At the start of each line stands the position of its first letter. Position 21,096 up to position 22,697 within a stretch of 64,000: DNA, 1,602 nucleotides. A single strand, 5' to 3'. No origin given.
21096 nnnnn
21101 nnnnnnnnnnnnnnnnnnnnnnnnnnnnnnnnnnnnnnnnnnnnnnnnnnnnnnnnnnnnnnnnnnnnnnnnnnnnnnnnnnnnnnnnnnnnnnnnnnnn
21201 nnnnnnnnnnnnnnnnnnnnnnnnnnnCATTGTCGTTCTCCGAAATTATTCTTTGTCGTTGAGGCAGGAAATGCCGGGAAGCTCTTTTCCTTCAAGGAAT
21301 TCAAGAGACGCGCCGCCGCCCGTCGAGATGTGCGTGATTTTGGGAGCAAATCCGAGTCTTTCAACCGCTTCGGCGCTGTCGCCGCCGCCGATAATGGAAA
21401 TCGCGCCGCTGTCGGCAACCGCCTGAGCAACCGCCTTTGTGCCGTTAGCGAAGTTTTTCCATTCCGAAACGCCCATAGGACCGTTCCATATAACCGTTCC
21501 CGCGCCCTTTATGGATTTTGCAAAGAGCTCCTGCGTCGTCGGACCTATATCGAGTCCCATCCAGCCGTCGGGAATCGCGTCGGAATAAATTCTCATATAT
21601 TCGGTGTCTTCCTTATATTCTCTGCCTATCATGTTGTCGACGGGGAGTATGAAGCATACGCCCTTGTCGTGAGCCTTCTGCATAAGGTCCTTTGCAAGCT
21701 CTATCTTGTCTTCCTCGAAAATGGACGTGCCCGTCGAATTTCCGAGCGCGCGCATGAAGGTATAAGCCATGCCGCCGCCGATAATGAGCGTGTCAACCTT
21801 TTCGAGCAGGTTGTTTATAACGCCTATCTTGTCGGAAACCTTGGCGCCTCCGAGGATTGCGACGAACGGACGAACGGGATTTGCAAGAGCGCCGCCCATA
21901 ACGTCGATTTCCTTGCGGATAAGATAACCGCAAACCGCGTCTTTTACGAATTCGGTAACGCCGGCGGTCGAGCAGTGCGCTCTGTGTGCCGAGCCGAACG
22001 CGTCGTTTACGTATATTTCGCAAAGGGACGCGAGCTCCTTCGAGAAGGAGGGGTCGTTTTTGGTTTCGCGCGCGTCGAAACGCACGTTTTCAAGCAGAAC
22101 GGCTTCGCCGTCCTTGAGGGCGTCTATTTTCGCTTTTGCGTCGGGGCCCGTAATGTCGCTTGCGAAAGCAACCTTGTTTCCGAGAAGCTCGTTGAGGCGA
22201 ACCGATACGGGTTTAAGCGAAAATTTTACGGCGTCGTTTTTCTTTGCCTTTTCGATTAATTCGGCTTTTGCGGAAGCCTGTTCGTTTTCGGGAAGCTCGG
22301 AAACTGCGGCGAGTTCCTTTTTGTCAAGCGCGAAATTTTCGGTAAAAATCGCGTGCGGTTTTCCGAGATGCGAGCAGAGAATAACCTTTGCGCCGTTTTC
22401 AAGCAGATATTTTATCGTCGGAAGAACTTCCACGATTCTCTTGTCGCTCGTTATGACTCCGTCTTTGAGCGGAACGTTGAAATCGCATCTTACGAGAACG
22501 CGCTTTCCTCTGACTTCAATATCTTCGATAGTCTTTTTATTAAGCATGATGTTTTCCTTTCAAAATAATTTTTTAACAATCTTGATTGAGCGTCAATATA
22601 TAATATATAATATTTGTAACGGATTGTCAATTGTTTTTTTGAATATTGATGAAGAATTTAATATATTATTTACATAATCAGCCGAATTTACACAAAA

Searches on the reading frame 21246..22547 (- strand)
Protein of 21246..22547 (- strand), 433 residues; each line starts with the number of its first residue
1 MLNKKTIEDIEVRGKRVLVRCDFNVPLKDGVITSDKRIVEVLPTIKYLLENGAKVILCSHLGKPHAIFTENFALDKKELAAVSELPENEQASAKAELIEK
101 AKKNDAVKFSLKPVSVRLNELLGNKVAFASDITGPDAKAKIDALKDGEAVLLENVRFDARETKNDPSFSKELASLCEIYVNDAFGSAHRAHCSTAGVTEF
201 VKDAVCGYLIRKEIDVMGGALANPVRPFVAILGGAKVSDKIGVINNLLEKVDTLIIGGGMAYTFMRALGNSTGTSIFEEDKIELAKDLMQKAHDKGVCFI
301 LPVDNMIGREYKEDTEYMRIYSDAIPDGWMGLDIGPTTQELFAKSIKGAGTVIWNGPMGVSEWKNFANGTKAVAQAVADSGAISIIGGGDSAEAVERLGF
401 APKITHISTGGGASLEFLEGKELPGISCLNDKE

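Call 60: search_protein_families(library=pfam, proteins=[window:21246-22547:-], max_evalue=0.00001)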
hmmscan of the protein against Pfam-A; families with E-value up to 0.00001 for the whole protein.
window:21246-22547:- (433 aa): 1 family
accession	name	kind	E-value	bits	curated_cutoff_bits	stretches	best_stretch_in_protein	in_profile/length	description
PF00162.24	PGK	-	2.4e-155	517.7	27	1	7-421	1-379/379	Phosphoglycerate kinase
